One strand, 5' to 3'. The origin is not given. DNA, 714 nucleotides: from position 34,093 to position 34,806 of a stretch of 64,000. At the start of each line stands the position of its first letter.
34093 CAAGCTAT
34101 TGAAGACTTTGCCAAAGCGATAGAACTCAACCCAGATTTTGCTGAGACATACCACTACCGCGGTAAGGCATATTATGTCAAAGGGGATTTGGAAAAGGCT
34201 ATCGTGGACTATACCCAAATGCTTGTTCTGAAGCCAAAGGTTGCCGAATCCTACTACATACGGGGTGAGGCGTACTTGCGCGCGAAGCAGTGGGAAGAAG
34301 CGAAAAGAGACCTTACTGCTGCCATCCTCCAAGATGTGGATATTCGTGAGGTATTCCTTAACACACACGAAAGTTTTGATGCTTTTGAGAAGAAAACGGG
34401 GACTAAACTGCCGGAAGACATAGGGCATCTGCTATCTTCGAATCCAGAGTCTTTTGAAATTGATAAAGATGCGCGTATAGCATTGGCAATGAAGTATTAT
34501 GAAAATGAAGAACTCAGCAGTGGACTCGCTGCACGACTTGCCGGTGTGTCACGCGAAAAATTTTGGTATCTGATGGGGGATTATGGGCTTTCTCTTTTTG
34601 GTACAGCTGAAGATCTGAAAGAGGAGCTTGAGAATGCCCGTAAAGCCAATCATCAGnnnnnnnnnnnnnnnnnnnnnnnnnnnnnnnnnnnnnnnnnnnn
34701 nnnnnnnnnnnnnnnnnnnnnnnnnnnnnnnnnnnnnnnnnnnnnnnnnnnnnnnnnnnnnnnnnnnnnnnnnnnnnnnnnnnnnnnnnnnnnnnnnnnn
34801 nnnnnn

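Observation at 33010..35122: TPR array fused to a UPF0175 antitoxin-like domain, translationally coupled to a DUF3368 PIN gene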

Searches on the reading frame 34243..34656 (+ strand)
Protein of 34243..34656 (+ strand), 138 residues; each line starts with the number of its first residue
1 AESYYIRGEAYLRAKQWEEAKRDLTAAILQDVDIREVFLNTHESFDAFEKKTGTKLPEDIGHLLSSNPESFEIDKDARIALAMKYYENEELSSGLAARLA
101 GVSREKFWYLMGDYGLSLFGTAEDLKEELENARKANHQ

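Call 6: find_homologous_proteins(query=window:34243-34656:+, max_evalue=0.001)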
Query window:34243-34656:+ (138 aa): 78 proteins with E <= 0.001 among 142 candidates.
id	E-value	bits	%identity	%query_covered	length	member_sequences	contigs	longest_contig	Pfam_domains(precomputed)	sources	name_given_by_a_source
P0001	2.5e-70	253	88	100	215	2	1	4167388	PF13431.13,PF13414.13,PF14559.13,PF24575.2,PF13371.13,PF00515.35,PF13424.13,PF13432.13,PF13181.13,PF03683.20,PF07719.24,PF13174.13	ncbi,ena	-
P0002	2.5e-65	236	83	97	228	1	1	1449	PF13431.13,PF13414.13,PF13428.13,PF14559.13,PF13371.13,PF00515.35,PF13424.13,PF13432.13,PF13181.13,PF03683.20,PF07719.24,PF13174.13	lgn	-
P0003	1.1e-64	234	85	91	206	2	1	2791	PF13431.13,PF13414.13,PF13428.13,PF14559.13,PF13371.13,PF00515.35,PF13424.13,PF13432.13,PF13181.13,PF03683.20,PF07719.24,PF13174.13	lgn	-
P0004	3.2e-62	226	86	91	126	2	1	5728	PF03683.20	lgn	-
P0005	6.3e-62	225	78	100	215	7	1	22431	PF13431.13,PF13414.13,PF13371.13,PF00515.35,PF13424.13,PF13432.13,PF13428.13,PF13181.13,PF03683.20,PF07719.24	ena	-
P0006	3.8e-61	223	79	99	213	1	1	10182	PF14559.13,PF13431.13,PF13414.13,PF13371.13,PF00515.35,PF13424.13,PF13432.13,PF13181.13,PF03683.20,PF07719.24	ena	-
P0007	1.9e-59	217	76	99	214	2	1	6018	PF13431.13,PF13414.13,PF13371.13,PF00515.35,PF13424.13,PF13176.13,PF13432.13,PF13428.13,PF13181.13,PF03683.20,PF07719.24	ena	-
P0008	1.0e-58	215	75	100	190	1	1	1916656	PF13431.13,PF13414.13,PF00515.35,PF03683.20,PF07719.24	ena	-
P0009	1.4e-58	215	76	100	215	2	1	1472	PF13431.13,PF13414.13,PF13371.13,PF00515.35,PF13424.13,PF13432.13,PF13181.13,PF03683.20,PF07719.24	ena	-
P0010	2.4e-58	214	74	96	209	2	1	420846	PF14559.13,PF13431.13,PF13414.13,PF13371.13,PF00515.35,PF13432.13,PF03683.20,PF07719.24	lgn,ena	-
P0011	8.0e-58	212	75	100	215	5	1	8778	PF13431.13,PF13414.13,PF13371.13,PF00515.35,PF13424.13,PF13432.13,PF13428.13,PF13181.13,PF03683.20,PF07719.24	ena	-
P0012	9.8e-58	212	71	98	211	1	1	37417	PF13431.13,PF13414.13,PF13371.13,PF00515.35,PF13432.13,PF03683.20,PF07719.24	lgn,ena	-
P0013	1.1e-57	212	74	99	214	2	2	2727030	PF13431.13,PF13414.13,PF12569.15,PF13428.13,PF13374.13,PF14559.13,PF13371.13,PF00515.35,PF13424.13,PF13432.13,PF13181.13,PF03683.20,PF07719.24,PF13174.13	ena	-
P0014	3.2e-57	210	73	99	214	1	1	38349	PF13431.13,PF13414.13,PF13371.13,PF00515.35,PF13424.13,PF13432.13,PF13181.13,PF03683.20,PF07719.24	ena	-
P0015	1.2e-56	208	75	96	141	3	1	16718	PF03683.20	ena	-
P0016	3.6e-56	207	78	92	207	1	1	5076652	PF13431.13,PF13414.13,PF13428.13,PF14559.13,PF13371.13,PF00515.35,PF13424.13,PF13432.13,PF13181.13,PF03683.20,PF07719.24,PF13174.13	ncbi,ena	-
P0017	8.0e-56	206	77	92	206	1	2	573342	PF14559.13,PF13431.13,PF13414.13,PF13371.13,PF00515.35,PF13424.13,PF13432.13,PF13181.13,PF03683.20,PF07719.24,PF13174.13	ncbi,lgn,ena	-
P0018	1.0e-55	205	74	99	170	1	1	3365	PF13414.13,PF00515.35,PF03683.20,PF07719.24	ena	-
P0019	1.3e-55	205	76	93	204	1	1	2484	PF13431.13,PF13414.13,PF13371.13,PF00515.35,PF13432.13,PF13181.13,PF03683.20,PF07719.24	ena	-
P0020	1.0e-54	202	72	98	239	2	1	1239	PF13431.13,PF13414.13,PF13428.13,PF13374.13,PF14559.13,PF13371.13,PF00515.35,PF13424.13,PF13432.13,PF13181.13,PF03683.20,PF07719.24,PF13174.13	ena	-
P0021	7.3e-54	199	71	100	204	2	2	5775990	PF13431.13,PF13414.13,PF13428.13,PF14559.13,PF13371.13,PF00515.35,PF13424.13,PF13432.13,PF13181.13,PF03683.20,PF07719.24,PF13174.13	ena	-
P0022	1.7e-53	198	76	92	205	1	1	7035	PF14559.13,PF13431.13,PF13414.13,PF13371.13,PF00515.35,PF13432.13,PF13181.13,PF03683.20,PF07719.24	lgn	-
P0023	3.4e-53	197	77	92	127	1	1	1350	PF03683.20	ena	-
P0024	3.4e-53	197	71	99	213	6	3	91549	PF13431.13,PF13414.13,PF13428.13,PF14559.13,PF13371.13,PF00515.35,PF12895.14,PF13424.13,PF13432.13,PF13181.13,PF03683.20,PF07719.24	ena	-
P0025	4.9e-53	197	71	99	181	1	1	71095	PF13414.13,PF13371.13,PF00515.35,PF13432.13,PF03683.20,PF07719.24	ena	-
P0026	2.0e-51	192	69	99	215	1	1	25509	PF13431.13,PF13414.13,PF13371.13,PF00515.35,PF13424.13,PF13432.13,PF13181.13,PF03683.20,PF07719.24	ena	-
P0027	2.9e-51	191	74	92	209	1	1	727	PF13431.13,PF13414.13,PF13371.13,PF00515.35,PF13424.13,PF13432.13,PF13181.13,PF03683.20,PF07719.24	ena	-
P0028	2.9e-51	191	73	91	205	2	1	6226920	PF14559.13,PF13431.13,PF13414.13,PF13371.13,PF00515.35,PF13424.13,PF13432.13,PF13181.13,PF03683.20,PF07719.24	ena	-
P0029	2.1e-50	188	73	91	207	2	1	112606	PF13431.13,PF13414.13,PF13371.13,PF00515.35,PF13424.13,PF13432.13,PF13181.13,PF03683.20,PF07719.24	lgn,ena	-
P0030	4.9e-50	187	72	92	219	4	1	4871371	PF14559.13,PF13431.13,PF13414.13,PF13371.13,PF00515.35,PF13424.13,PF13176.13,PF13432.13,PF13181.13,PF03683.20,PF07719.24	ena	-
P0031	2.1e-49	185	72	92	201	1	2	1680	PF14559.13,PF13431.13,PF13414.13,PF13371.13,PF00515.35,PF13424.13,PF13432.13,PF13181.13,PF03683.20,PF07719.24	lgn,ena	-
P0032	5.9e-49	184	71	92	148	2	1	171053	PF13414.13,PF13371.13,PF00515.35,PF03683.20,PF07719.24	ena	-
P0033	1.8e-48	182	71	92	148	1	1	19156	PF13414.13,PF13371.13,PF00515.35,PF03683.20,PF07719.24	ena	-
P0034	2.1e-48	182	69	92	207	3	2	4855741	PF14559.13,PF13431.13,PF13414.13,PF13371.13,PF00515.35,PF13424.13,PF13176.13,PF13432.13,PF13181.13,PF03683.20,PF07719.24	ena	-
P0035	7.6e-48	180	70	92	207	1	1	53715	PF13431.13,PF13414.13,PF13176.13,PF13428.13,PF13374.13,PF14559.13,PF10516.16,PF13371.13,PF00515.35,PF13424.13,PF13432.13,PF13181.13,PF03683.20,PF07719.24,PF13174.13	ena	-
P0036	1.8e-47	179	70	89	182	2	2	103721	PF13431.13,PF13414.13,PF00515.35,PF13432.13,PF13181.13,PF03683.20,PF07719.24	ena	-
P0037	7.0e-47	177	66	92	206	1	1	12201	PF14559.13,PF13431.13,PF13414.13,PF13371.13,PF00515.35,PF13432.13,PF13181.13,PF03683.20,PF07719.24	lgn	-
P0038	1.6e-46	176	70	90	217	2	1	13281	PF14559.13,PF13431.13,PF13414.13,PF13371.13,PF00515.35,PF13424.13,PF13432.13,PF13181.13,PF03683.20,PF07719.24,PF13174.13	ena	-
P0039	1.8e-46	176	70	91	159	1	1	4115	PF03683.20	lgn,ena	-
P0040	6.2e-46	174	65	92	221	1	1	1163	PF14559.13,PF13431.13,PF13414.13,PF13371.13,PF00515.35,PF13432.13,PF13181.13,PF03683.20,PF07719.24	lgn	-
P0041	1.3e-45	173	67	92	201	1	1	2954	PF13431.13,PF13414.13,PF13371.13,PF00515.35,PF13432.13,PF13181.13,PF03683.20,PF07719.24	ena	-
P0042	2.2e-45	172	67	96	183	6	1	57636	PF13431.13,PF13414.13,PF00515.35,PF13181.13,PF03683.20,PF07719.24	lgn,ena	-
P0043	5.8e-45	171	70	86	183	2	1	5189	PF13431.13,PF13414.13,PF00515.35,PF13181.13,PF03683.20,PF07719.24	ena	-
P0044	7.4e-45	170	66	92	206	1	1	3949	PF13431.13,PF13414.13,PF00515.35,PF13432.13,PF03683.20,PF07719.24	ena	-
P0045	8.9e-45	170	67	90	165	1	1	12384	PF13414.13,PF00515.35,PF03683.20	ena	-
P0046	1.3e-44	170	64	92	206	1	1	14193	PF14559.13,PF13431.13,PF13414.13,PF13371.13,PF00515.35,PF13432.13,PF13181.13,PF03683.20,PF07719.24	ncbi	-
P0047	1.8e-44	169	73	82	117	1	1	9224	PF03683.20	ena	-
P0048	2.7e-44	168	80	71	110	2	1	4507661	PF03683.20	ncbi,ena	-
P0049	4.4e-44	168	69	86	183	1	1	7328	PF13431.13,PF13414.13,PF00515.35,PF13181.13,PF03683.20,PF07719.24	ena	-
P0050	6.8e-44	167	66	91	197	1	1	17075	PF13431.13,PF13414.13,PF13371.13,PF00515.35,PF13424.13,PF13432.13,PF13181.13,PF03683.20,PF07719.24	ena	-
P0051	6.9e-44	167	67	90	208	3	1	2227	PF13431.13,PF13414.13,PF00515.35,PF13432.13,PF13428.13,PF13181.13,PF03683.20,PF07719.24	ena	-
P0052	1.0e-42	163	65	90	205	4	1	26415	PF13431.13,PF13414.13,PF00515.35,PF13424.13,PF13432.13,PF13181.13,PF03683.20,PF07719.24,PF13174.13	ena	-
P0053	1.2e-42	163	67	85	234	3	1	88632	PF13431.13,PF13414.13,PF13428.13,PF13374.13,PF14559.13,PF13371.13,PF00515.35,PF13424.13,PF13432.13,PF13181.13,PF03683.20,PF07719.24,PF13174.13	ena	-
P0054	1.8e-42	163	69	86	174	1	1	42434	PF13414.13,PF00515.35,PF03683.20,PF07719.24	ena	-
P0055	4.8e-42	161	66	90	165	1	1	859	PF13414.13,PF00515.35,PF03683.20,PF07719.24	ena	-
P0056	7.8e-42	161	65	90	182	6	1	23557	PF13431.13,PF13414.13,PF00515.35,PF13181.13,PF03683.20,PF07719.24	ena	-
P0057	1.0e-40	157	66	89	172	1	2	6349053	PF13414.13,PF00515.35,PF03683.20,PF07719.24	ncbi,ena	-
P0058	1.4e-40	156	64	90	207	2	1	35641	PF13431.13,PF13414.13,PF13176.13,PF13428.13,PF14559.13,PF13371.13,PF00515.35,PF13424.13,PF13432.13,PF13181.13,PF03683.20,PF07719.24,PF13174.13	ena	-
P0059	4.9e-39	151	68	86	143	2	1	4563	PF03683.20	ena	-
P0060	2.0e-37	146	64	82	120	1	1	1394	PF03683.20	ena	-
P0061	7.9e-37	144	61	91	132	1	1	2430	PF03683.20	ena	-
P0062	3.5e-36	142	60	88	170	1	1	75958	PF00515.35,PF03683.20,PF07719.24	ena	-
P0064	1.8e-35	140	61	87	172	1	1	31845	PF00515.35,PF03683.20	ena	-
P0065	3.1e-35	139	61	88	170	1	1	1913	PF00515.35,PF03683.20,PF07719.24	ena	-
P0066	5.0e-35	138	58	90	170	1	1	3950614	PF00515.35,PF13432.13,PF03683.20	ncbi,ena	-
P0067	2.2e-34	136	61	82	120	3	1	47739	PF03683.20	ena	-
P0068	8.1e-34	135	61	86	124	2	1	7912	PF03683.20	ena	-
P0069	8.8e-34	134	60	91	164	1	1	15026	PF03683.20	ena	-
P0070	2.4e-33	133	60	82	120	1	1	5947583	PF03683.20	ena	-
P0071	5.4e-33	132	82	59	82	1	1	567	PF03683.20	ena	-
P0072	6.8e-31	125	61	79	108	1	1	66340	PF03683.20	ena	-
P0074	8.8e-26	109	67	59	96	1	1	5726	PF03683.20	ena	-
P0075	2.1e-25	107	70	62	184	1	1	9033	PF11848.14,PF03683.20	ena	-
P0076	6.3e-21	93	70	50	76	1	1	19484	PF03683.20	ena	-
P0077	5.7e-20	90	51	75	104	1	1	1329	PF03683.20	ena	-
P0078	3.5e-7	48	38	62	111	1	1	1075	PF24001.2,PF03683.20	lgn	-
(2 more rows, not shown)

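Call 9: find_encoding_contigs(protein=P0001, flank=6000, max_places=3)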
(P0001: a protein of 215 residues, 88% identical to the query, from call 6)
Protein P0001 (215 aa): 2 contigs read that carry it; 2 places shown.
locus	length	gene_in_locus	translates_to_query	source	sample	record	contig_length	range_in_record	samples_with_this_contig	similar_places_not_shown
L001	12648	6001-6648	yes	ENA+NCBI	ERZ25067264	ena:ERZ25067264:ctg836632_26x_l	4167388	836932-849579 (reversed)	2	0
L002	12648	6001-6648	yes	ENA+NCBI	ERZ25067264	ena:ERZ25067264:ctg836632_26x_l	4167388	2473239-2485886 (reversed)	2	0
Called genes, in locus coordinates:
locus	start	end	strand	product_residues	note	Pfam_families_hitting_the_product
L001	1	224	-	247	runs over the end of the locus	PF03950:tRNA-synt_1c_C, PF20974:tRNA-synt_1c_C2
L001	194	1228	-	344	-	PF00749:tRNA-synt_1c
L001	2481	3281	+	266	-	PF07900:DUF1670, PF08279:HTH_11 (faint)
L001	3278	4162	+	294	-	PF07900:DUF1670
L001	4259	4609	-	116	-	PF13518:HTH_28 (faint), PF13384:HTH_23 (weak), PF13551:HTH_29 (weak)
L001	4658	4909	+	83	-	PF01710:HTH_Tnp_IS630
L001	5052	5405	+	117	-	PF13358:DDE_3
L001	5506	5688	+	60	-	-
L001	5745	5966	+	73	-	-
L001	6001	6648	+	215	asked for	PF00515:TPR_1, PF07719:TPR_2, PF13181:TPR_8, PF13432:TPR_16 (weak), PF13414:TPR_11, PF13431:TPR_17 (weak), PF13414:TPR_11, PF03683:UPF0175, +7 more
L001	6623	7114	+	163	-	PF11848:DUF3368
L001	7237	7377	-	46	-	-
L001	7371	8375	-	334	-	-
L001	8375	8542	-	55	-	-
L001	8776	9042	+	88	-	-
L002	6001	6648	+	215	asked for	PF00515:TPR_1, PF07719:TPR_2, PF13181:TPR_8, PF13432:TPR_16 (weak), PF13414:TPR_11, PF13431:TPR_17 (weak), PF13414:TPR_11, PF03683:UPF0175, +7 more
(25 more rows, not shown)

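Call 10: find_encoding_contigs(protein=P0016, flank=6000, max_places=3)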
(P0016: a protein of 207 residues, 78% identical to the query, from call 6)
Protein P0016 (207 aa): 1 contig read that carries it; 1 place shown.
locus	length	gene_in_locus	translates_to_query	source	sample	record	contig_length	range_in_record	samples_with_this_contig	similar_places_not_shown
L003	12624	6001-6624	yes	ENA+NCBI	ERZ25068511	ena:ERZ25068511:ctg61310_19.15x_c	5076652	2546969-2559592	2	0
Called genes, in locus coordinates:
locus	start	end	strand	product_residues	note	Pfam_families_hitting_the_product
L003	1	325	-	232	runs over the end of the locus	PF16694:Cytochrome_P460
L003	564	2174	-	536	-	PF13432:TPR_16 (weak), PF13424:TPR_12 (weak), PF00515:TPR_1 (weak), PF13181:TPR_8 (weak), PF14559:TPR_19 (weak), PF07719:TPR_2 (weak), PF13181:TPR_8 (weak), PF00515:TPR_1 (weak), +14 more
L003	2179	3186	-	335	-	PF13624:SurA_N_3, PF13145:Rotamase_2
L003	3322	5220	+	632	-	-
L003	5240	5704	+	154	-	PF22014:DUF6932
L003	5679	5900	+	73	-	-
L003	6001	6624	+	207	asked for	PF00515:TPR_1, PF07719:TPR_2 (weak), PF13414:TPR_11, PF13432:TPR_16 (weak), PF13431:TPR_17 (weak), PF00515:TPR_1 (weak), PF07719:TPR_2 (weak), PF03683:UPF0175, +7 more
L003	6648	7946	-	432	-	PF00080:Sod_Cu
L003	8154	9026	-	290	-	PF05721:PhyH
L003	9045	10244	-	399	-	PF00202:Aminotran_3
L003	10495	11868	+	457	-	PF05721:PhyH, PF03130:HEAT_PBS (faint), PF12717:Cnd1 (faint), PF13646:HEAT_2, PF00514:Arm (faint), PF13513:HEAT_EZ (faint), PF01602:Adaptin_N (faint), PF13646:HEAT_2, +1 more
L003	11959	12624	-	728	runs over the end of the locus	PF02878:PGM_PMM_I (weak), PF02880:PGM_PMM_III (weak)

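Call 18: find_related_loci(query=A1, collection=genome_contigs, flank=6000)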
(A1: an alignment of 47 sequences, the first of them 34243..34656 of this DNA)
Query A1 (138 aa) in genome_contigs; peptide patterns used: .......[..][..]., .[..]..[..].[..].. (x = any residue, [..] = any of these).
126 stretches matched a pattern; 76 encode a relative of the query (tblastn E <= 1e-3); 75 distinct loci.
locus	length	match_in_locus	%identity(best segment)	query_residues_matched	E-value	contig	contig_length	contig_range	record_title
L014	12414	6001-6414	88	1-138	3e-77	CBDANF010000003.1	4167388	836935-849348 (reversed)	MAG: Candidatus Poribacteria bacterium isolate cff0d1ac-620d-4255-a141-192642026491 genome assembly, contig: contig_3, w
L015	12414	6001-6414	88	1-138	3e-77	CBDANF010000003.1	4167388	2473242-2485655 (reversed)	MAG: Candidatus Poribacteria bacterium isolate cff0d1ac-620d-4255-a141-192642026491 genome assembly, contig: contig_3, w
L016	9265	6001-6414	86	1-138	7e-76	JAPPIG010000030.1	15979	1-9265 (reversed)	MAG: Candidatus Poribacteria bacterium isolate RHO2_bin_17 NODE_4523_length_15979_cov_69.752889, whole genome shotgun se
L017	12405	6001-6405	79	4-138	2e-70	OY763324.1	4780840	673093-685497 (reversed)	MAG: Candidatus Poribacteria bacterium isolate 3d2a48e4-3859-4b6e-83ef-b4ffa18775ef genome assembly, chromosome: 1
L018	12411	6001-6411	80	2-138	2e-69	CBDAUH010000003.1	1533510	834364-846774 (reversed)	MAG: Candidatus Poribacteria bacterium isolate 2b956532-cd71-4e48-8ac0-65602b58f679 genome assembly, contig: contig_3, w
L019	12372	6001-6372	85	14-137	5e-66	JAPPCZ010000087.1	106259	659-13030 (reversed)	MAG: Candidatus Poribacteria bacterium isolate IRC4_bin_14 NODE_207_length_106259_cov_21.0107, whole genome shotgun sequ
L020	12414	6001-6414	77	1-138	1e-65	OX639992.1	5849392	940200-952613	MAG: uncultured Poribacteria bacterium isolate 2342930e-25dc-453b-b24c-d77caf5257d8 genome assembly, chromosome: 1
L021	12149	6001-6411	76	1-137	2e-65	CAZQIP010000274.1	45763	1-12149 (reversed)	MAG TPA_asm: uncultured bacterium isolate SRP338948_co1_32 genome assembly, contig: k141_22872, whole genome shotgun seq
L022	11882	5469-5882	75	1-138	3e-65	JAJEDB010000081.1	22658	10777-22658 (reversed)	MAG: Candidatus Poribacteria bacterium isolate jk18xAbins.50 k141_304787, whole genome shotgun sequence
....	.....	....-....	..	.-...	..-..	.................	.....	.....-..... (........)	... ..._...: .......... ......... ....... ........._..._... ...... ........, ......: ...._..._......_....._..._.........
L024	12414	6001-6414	76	1-138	4e-65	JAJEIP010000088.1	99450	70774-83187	MAG: Candidatus Poribacteria bacterium isolate p16x65bins.2 k141_1116735, whole genome shotgun sequence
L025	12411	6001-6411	75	1-137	1e-64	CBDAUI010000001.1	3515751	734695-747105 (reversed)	MAG: Candidatus Poribacteria bacterium isolate ebb03bee-5bc3-4167-9627-03da9fd662bd genome assembly, contig: contig_1, w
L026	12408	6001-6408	74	2-137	3e-64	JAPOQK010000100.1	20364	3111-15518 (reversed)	MAG: Candidatus Poribacteria bacterium isolate APA_bin_83 c_000000386276, whole genome shotgun sequence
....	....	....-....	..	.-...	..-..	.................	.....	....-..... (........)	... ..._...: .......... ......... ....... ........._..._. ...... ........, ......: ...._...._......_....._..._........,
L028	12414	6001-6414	74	1-138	1e-63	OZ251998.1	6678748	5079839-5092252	MAG: Candidatus Poribacteria bacterium isolate 8f110123-501e-42ad-9d55-583bbc997c7d genome assembly, chromosome: 1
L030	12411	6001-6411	74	1-137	2e-62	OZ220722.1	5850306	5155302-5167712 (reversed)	MAG: Candidatus Poribacteria bacterium isolate 09e4b887-e8cc-4912-b364-6afc626817b5 genome assembly, chromosome: 1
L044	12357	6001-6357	71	1-119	4e-52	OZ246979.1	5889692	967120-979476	MAG: Candidatus Poribacteria bacterium isolate b1f05427-043e-45ba-8b49-4d0e3d1ba290 genome assembly, chromosome: 1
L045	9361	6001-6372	69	1-124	6e-52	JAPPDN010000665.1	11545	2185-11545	MAG: Candidatus Poribacteria bacterium isolate IRC4_bin_27 NODE_2971_length_11545_cov_5.02402, whole genome shotgun sequ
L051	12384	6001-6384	64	2-132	3e-50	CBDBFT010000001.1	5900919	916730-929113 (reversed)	MAG: Candidatus Poribacteria bacterium isolate 1793e3cd-57e7-4349-b6cf-f1c25c3b8095 genome assembly, contig: contig_1, w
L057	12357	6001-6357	70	1-119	1e-49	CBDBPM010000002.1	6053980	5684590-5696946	MAG: Candidatus Poribacteria bacterium isolate 2ce76e30-9b7a-4682-b141-86baa08e5e2a genome assembly, contig: contig_2, w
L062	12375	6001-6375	67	1-124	9e-48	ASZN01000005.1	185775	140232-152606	Candidatus Poribacteria bacterium WGA-3G POR3G_contig_4.5_C, whole genome shotgun sequence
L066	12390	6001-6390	64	1-132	1e-46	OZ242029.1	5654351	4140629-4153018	MAG: Candidatus Poribacteria bacterium isolate e47116a6-1c5e-4b36-9515-22f207f5838d genome assembly, chromosome: 1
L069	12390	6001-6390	62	1-132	6e-46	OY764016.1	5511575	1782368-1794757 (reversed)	MAG: Candidatus Poribacteria bacterium isolate 9fae2ea3-c9b7-404b-9456-b4c0b6541956 genome assembly, chromosome: 1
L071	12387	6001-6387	61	1-132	7e-46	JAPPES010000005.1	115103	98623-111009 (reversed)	MAG: Candidatus Poribacteria bacterium isolate RHO1_bin_11 NODE_351_length_115103_cov_20.358398, whole genome shotgun se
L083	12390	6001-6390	60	1-132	5e-43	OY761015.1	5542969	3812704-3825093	MAG: Candidatus Poribacteria bacterium isolate b26c8cc1-2726-459c-8d02-9adedbaa8fd6 genome assembly, chromosome: 2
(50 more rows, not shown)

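Call 39: predict_structure(alignment_id=A1)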
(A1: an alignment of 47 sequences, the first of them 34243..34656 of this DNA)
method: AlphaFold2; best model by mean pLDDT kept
length: 138 residues; sequences in the alignment: 47
mean_pLDDT: 88.1   pTM: 0.76
mean pLDDT of the five models: 88.1, 88.1, 87.7, 87.3, 86.3
residues with pLDDT >= 90: 97; 70-90: 20; 50-70: 20; < 50: 1
segments of 3 or more residues with pLDDT < 50: none
pLDDT, mean of each block of 10 residues (from residue 1): 92 96 96 94 94 94 92 94 92 92 93 79 61 61
secondary structure, 60 per line:
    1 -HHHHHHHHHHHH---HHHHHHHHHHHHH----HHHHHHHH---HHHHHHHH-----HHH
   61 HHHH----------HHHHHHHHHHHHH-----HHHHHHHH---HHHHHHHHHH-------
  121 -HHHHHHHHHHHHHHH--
elements in order: H2-13 H17-29 H34-41 H45-52 H58-64 H75-87 H93-100 H104-113 H122-136
